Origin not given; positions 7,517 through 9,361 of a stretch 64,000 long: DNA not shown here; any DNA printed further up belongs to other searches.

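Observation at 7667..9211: Orphan MurL-like adenylating protein outside a mur cluster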

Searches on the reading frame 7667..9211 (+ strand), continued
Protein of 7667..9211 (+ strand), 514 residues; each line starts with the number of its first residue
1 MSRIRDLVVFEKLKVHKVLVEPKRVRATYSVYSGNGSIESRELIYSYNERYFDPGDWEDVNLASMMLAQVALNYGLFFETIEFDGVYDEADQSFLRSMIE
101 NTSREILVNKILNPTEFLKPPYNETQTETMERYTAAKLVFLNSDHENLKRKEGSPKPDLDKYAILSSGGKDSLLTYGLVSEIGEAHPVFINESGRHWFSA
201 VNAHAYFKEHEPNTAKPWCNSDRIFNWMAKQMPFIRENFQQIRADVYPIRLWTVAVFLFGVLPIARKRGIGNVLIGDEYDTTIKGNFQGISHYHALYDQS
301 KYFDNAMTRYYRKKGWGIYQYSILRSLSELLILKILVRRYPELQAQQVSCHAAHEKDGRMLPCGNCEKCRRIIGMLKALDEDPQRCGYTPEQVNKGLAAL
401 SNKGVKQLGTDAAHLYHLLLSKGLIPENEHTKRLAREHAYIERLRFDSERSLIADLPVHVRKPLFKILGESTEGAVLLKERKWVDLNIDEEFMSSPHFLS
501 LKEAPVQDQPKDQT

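Call 33: search_protein_families(library=ncbifam, proteins=[P0276, P0277, P0274, P0226, P0162], max_evalue=0.1)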
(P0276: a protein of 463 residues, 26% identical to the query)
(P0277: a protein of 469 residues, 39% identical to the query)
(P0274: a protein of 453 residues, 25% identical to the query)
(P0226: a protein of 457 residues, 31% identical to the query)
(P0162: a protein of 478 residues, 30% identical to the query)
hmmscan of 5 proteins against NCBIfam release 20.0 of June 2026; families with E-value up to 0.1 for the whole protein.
P0276 (463 aa): 2 families
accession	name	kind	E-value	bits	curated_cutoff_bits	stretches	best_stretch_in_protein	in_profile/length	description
NF041275.1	MurL_Xanthmoales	equivalog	2.7e-75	253.6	700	1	76-451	71-444/447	UDP-N-acetyl-alpha-D-muramoyl-L-alanyl-L-glutamate epimerase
NF010367.0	PRK13795.1-2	equivalog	0.0027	16.2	456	1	145-189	245-289/584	hypothetical protein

P0277 (469 aa): 1 family
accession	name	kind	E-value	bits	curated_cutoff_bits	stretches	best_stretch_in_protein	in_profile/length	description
NF041275.1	MurL_Xanthmoales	equivalog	1.6e-68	231.2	700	1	81-421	61-398/447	UDP-N-acetyl-alpha-D-muramoyl-L-alanyl-L-glutamate epimerase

P0274 (453 aa): 2 families
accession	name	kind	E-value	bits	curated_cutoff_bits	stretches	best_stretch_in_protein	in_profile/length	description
NF041275.1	MurL_Xanthmoales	equivalog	0.0038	15.8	700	1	125-335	138-337/447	UDP-N-acetyl-alpha-D-muramoyl-L-alanyl-L-glutamate epimerase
NF045676.1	FeExpMbfA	equivalog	0.062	12.7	450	0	151-190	39-78/318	iron exporter MbfA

P0226 (457 aa): 1 family
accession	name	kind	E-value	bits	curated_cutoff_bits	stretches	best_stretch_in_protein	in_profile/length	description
NF041275.1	MurL_Xanthmoales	equivalog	7.2e-10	37.9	700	1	107-331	130-354/447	UDP-N-acetyl-alpha-D-muramoyl-L-alanyl-L-glutamate epimerase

P0162 (478 aa): 0 families
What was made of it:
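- Checked: Both hit NCBIfam NF041275 MurL at E 1e-68 to 1e-75 (call 33).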

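Call 39: find_related_loci(query=A1, collection=genome_contigs, flank=10000)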
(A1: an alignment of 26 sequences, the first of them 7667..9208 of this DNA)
Query A1 (514 aa) in genome_contigs; peptide patterns used: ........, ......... (x = any residue, [..] = any of these).
273 stretches matched a pattern; 254 encode a relative of the query (tblastn E <= 1e-3); the best 80 are kept; 80 distinct loci.
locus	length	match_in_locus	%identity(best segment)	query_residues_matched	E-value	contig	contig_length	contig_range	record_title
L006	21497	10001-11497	70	1-499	0e+0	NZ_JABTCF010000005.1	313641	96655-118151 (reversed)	Maribacter aquimaris strain ANRC-HE7 contig5, whole genome shotgun sequence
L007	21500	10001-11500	69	1-500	0e+0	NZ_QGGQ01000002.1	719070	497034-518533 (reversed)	Maribacter polysiphoniae strain DSM 23514 LX92DRAFT_scaffold00002.2, whole genome shotgun sequence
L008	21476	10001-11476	71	1-490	0e+0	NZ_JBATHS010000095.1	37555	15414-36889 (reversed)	MAG: Maribacter sp. isolate MFD10265_ilm_asm_bin12 k127_86207, whole genome shotgun sequence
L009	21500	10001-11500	68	1-500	0e+0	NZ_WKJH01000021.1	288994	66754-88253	Maribacter luteus strain RZ05 NODE_38_length_288898_cov_30.171562, whole genome shotgun sequence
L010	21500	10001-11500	70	1-500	0e+0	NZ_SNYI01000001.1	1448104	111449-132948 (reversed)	Zeaxanthinibacter enoshimensis strain DSM 18435 Ga0180989_101, whole genome shotgun sequence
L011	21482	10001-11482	71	7-500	0e+0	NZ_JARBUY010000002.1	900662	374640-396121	Maribacter polysaccharolyticus strain D37 NODE_2_length_900662_cov_99.353174, whole genome shotgun sequence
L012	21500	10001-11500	70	1-500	0e+0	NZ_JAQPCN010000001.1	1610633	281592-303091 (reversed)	Zeaxanthinibacter sp. PT1 PT1_contig_1, whole genome shotgun sequence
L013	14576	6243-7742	69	1-500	0e+0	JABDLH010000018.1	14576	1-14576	MAG: Flavobacteriaceae bacterium isolate SS_bin_70 k127_3250333, whole genome shotgun sequence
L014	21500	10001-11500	69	1-500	0e+0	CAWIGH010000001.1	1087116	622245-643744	MAG: uncultured Flavobacteriaceae bacterium isolate MFD03804.bin.1.198 genome assembly, contig: contig_20105, whole geno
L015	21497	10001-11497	68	1-499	0e+0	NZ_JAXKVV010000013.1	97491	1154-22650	Aureibaculum sp. 2210JD6-5 contig13, whole genome shotgun sequence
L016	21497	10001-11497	67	1-499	0e+0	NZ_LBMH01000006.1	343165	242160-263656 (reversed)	Kordia zhangzhouensis strain MCCC 1A00726 contig6, whole genome shotgun sequence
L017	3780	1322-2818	69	1-499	0e+0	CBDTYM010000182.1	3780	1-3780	MAG TPA_asm: uncultured Muriicola sp. isolate ERR2431960_binner13_Refined_69 genome assembly, contig: ERZ23880139.19860,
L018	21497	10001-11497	68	1-499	0e+0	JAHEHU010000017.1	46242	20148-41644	MAG: Eudoraea sp. isolate Ww469 NODE_676_length_46242_cov_6.504477, whole genome shotgun sequence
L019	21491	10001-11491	68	4-500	0e+0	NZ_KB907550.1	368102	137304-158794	Eudoraea adriatica DSM 19308 G504DRAFT_scaffold00005.5, whole genome shotgun sequence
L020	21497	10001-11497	68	1-499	0e+0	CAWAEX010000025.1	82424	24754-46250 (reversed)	MAG: uncultured Flavobacteriaceae bacterium isolate MFD03551.bin.2.79 genome assembly, contig: contig_43418, whole genom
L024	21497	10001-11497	68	1-499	0e+0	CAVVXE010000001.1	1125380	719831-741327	MAG: uncultured Flavobacteriaceae bacterium isolate MFD09779.bin.1.6 genome assembly, contig: contig_26916, whole genome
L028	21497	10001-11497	68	1-499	0e+0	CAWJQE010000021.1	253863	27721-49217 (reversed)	MAG: uncultured Flavobacteriaceae bacterium isolate MFD03551.bin.3.102 genome assembly, contig: contig_6484, whole genom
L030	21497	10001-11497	69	1-499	0e+0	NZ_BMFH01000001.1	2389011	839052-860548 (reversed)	Muriicola marianensis strain CGMCC 1.12606 sequence1, whole genome shotgun sequence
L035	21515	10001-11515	67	1-505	0e+0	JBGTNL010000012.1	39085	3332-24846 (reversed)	MAG: Flavobacteriaceae bacterium isolate JTS-RE387 k141_10972806, whole genome shotgun sequence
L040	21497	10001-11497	67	1-499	0e+0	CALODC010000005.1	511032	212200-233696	MAG: uncultured Flavobacteriaceae bacterium isolate HOU_bin.0144 genome assembly, contig: contig_7326, whole genome shot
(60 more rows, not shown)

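Call 45: find_encoding_contigs(protein=window:7667-9211:+, flank=3000, max_places=4)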
Protein window:7667-9211:+ (514 aa): 1 contig read that carries it; 1 place shown.
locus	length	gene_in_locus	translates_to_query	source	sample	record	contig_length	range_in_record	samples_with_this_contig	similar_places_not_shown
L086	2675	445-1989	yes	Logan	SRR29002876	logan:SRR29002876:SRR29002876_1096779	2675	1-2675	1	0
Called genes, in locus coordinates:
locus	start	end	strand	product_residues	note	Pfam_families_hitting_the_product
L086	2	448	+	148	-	?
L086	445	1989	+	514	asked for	-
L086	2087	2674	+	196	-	?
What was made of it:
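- Tried and rejected: The exact protein occurs only on a 2.7-kb metagenome contig (call 45).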

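Call 46: find_encoding_contigs(protein=P0002, flank=6000, max_places=3)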
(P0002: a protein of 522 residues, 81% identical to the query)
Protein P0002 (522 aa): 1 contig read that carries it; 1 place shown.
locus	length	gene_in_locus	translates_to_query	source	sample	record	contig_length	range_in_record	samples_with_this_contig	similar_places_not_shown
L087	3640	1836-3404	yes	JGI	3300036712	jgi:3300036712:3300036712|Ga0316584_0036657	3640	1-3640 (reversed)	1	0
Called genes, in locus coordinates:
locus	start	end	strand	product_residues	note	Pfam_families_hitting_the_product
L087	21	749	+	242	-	PF00291:PALP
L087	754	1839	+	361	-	PF17396:DUF1611_N, PF07755:DUF1611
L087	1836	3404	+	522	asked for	-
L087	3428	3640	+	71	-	?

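Call 47: find_encoding_contigs(protein=P0276, flank=6000, max_places=2)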
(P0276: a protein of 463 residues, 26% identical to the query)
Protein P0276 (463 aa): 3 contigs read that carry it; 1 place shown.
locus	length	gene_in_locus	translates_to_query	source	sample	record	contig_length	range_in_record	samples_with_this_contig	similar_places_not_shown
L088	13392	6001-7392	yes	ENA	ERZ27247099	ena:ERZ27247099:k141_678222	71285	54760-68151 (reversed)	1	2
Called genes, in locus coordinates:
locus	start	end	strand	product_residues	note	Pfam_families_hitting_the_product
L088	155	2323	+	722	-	PF00133:tRNA-synt_1, PF09334:tRNA-synt_1g (weak), PF13603:tRNA-synt_1_2, PF09334:tRNA-synt_1g, PF08264:Anticodon_1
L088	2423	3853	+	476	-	PF01336:tRNA_anti-codon, PF00152:tRNA-synt_2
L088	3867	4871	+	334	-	PF00768:Peptidase_S11, PF13354:Beta-lactamase2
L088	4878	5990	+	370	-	PF00953:Glycos_transf_4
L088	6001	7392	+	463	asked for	PF26299:MurL_N, PF26298:MurL_epimerase_C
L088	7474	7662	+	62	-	-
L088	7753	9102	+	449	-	PF02875:Mur_ligase_C (faint), PF21799:MurD-like_N, PF08245:Mur_ligase_M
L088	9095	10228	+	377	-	PF01098:FTSW_RODA_SPOVE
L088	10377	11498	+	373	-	PF03033:Glyco_transf_28, PF04101:Glyco_tran_28_C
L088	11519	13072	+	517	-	PF00749:tRNA-synt_1c, PF19269:Anticodon_2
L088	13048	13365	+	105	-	-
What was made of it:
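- A genuine MurL lies in the dcw/mur cluster (call 47).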

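Call 48: find_encoding_contigs(protein=P0254, flank=7000, max_places=2)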
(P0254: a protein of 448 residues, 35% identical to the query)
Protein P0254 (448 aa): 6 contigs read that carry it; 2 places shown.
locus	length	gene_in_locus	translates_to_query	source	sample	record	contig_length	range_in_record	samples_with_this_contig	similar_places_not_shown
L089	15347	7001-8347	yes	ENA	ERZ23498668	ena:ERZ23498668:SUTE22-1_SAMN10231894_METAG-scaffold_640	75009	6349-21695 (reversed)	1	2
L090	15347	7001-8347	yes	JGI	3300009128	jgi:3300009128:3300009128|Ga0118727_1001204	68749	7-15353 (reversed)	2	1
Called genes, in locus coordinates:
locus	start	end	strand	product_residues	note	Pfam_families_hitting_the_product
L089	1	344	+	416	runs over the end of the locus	-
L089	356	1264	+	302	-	-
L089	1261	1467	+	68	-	-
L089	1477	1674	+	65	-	-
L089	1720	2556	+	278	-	PF01145:Band_7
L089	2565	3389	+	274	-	-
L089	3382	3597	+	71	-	-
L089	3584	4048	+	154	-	PF01242:PTPS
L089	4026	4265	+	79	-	-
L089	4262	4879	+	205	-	PF04055:Radical_SAM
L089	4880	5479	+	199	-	PF01227:GTP_cyclohydroI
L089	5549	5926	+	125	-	PF05014:Nuc_deoxyrib_tr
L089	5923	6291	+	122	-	-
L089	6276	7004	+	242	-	PF06508:QueC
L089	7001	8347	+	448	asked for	-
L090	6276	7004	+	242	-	PF06508:QueC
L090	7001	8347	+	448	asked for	-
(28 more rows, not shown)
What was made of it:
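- One distant homologue lies in a phage 7-deazaguanine cluster (call 48). Homologue P0254 lies between QueC and a TGT-like gene in a phage-like contig (call 48).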

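Call 49: find_encoding_contigs(protein=P0274, flank=6000, max_places=1)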
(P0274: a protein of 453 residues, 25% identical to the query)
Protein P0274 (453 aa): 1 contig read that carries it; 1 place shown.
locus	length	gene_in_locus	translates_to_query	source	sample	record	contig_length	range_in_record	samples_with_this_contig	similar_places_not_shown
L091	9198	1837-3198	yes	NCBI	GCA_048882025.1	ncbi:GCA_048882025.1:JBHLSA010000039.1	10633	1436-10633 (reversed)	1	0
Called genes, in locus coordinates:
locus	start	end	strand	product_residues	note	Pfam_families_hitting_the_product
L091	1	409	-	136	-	PF02289:MCH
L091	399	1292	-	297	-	PF01493:GXGXG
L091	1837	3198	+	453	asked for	-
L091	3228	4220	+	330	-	PF02655:ATP-grasp_3 (weak), PF07478:Dala_Dala_lig_C, PF13535:ATP-grasp_4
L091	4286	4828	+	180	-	PF00583:Acetyltransf_1 (weak)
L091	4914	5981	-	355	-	PF00291:PALP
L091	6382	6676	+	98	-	PF01913:FTR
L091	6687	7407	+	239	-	PF01913:FTR, PF02741:FTR_C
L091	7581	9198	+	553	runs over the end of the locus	PF00989:PAS, PF13426:PAS_9, PF00989:PAS, PF08448:PAS_4 (weak), PF13188:PAS_8 (weak), PF13426:PAS_9, PF08448:PAS_4 (weak), PF08447:PAS_3, +2 more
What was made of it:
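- A Thorarchaeota homologue sits beside a Ddl-like ATP-grasp ligase and a GNAT (call 49).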

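Call 58: find_encoding_contigs(protein=P0134, flank=7000, max_places=2)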
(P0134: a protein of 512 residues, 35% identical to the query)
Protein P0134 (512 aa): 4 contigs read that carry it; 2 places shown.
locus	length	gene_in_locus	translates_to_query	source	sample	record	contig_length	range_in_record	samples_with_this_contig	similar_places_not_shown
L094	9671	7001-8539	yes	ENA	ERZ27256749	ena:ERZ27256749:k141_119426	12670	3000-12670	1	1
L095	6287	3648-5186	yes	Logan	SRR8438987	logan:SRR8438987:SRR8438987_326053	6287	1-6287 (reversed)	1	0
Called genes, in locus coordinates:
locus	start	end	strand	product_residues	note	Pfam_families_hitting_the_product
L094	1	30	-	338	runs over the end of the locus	-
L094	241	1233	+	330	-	PF00291:PALP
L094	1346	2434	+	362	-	PF17396:DUF1611_N, PF07755:DUF1611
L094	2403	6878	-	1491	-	PF13426:PAS_9, PF08447:PAS_3, PF00989:PAS, PF08448:PAS_4, PF13426:PAS_9, PF08448:PAS_4, PF08447:PAS_3, PF08448:PAS_4, +6 more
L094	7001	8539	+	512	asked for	-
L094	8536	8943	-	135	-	-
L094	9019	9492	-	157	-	PF13527:Acetyltransf_9 (faint), PF00583:Acetyltransf_1, PF13673:Acetyltransf_10, PF13508:Acetyltransf_7, PF08445:FR47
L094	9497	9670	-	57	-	?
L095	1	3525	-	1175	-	?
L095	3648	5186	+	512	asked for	-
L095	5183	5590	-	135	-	-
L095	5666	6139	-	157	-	PF13527:Acetyltransf_9 (faint), PF00583:Acetyltransf_1, PF13673:Acetyltransf_10, PF13508:Acetyltransf_7, PF08445:FR47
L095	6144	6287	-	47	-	?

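Call 60: find_encoding_contigs(protein=P0162, flank=8000, max_places=2)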
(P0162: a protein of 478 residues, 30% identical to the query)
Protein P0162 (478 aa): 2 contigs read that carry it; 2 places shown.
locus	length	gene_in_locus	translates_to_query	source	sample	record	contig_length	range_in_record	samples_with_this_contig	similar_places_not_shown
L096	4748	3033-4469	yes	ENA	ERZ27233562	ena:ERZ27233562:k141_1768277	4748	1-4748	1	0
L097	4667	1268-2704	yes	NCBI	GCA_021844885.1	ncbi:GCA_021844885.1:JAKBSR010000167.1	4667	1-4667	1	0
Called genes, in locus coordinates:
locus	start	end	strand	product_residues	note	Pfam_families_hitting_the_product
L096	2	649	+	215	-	?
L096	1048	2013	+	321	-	PF00291:PALP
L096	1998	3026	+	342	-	PF17396:DUF1611_N, PF07755:DUF1611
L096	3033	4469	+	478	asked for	-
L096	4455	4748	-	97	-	?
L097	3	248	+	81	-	?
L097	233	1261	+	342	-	PF17396:DUF1611_N, PF07755:DUF1611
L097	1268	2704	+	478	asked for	-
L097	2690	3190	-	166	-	PF04034:Ribo_biogen_C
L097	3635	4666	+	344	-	?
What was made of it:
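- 6591..7670 (+): Second operon gene: a DUF1611 protein, DgcN-like (359 aa; the probable start is the ATG at 6594). Adjacent to the target even for members only 30-35% identical (calls 58, 60).
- Members only 30-35% identical still sit beside PALP and DUF1611 genes (calls 58, 60).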

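Call 61: find_encoding_contigs(protein=P0211, flank=8000, max_places=2)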
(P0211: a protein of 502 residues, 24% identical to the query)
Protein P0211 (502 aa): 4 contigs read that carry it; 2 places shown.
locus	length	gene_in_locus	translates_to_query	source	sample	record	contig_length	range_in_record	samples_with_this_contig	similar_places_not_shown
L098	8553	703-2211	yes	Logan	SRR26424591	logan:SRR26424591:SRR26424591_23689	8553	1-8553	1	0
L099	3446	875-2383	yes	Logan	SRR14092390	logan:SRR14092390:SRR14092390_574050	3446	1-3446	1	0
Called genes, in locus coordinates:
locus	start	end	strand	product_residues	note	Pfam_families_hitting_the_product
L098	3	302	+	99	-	?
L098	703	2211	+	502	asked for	-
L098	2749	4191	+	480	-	PF00691:OmpA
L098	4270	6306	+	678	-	PF01627:Hpt, PF02895:H-kinase_dim, PF02518:HATPase_c, PF01584:CheW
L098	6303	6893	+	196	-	PF01584:CheW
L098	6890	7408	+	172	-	PF01584:CheW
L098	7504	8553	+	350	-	?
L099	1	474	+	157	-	?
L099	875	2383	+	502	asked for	-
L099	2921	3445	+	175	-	?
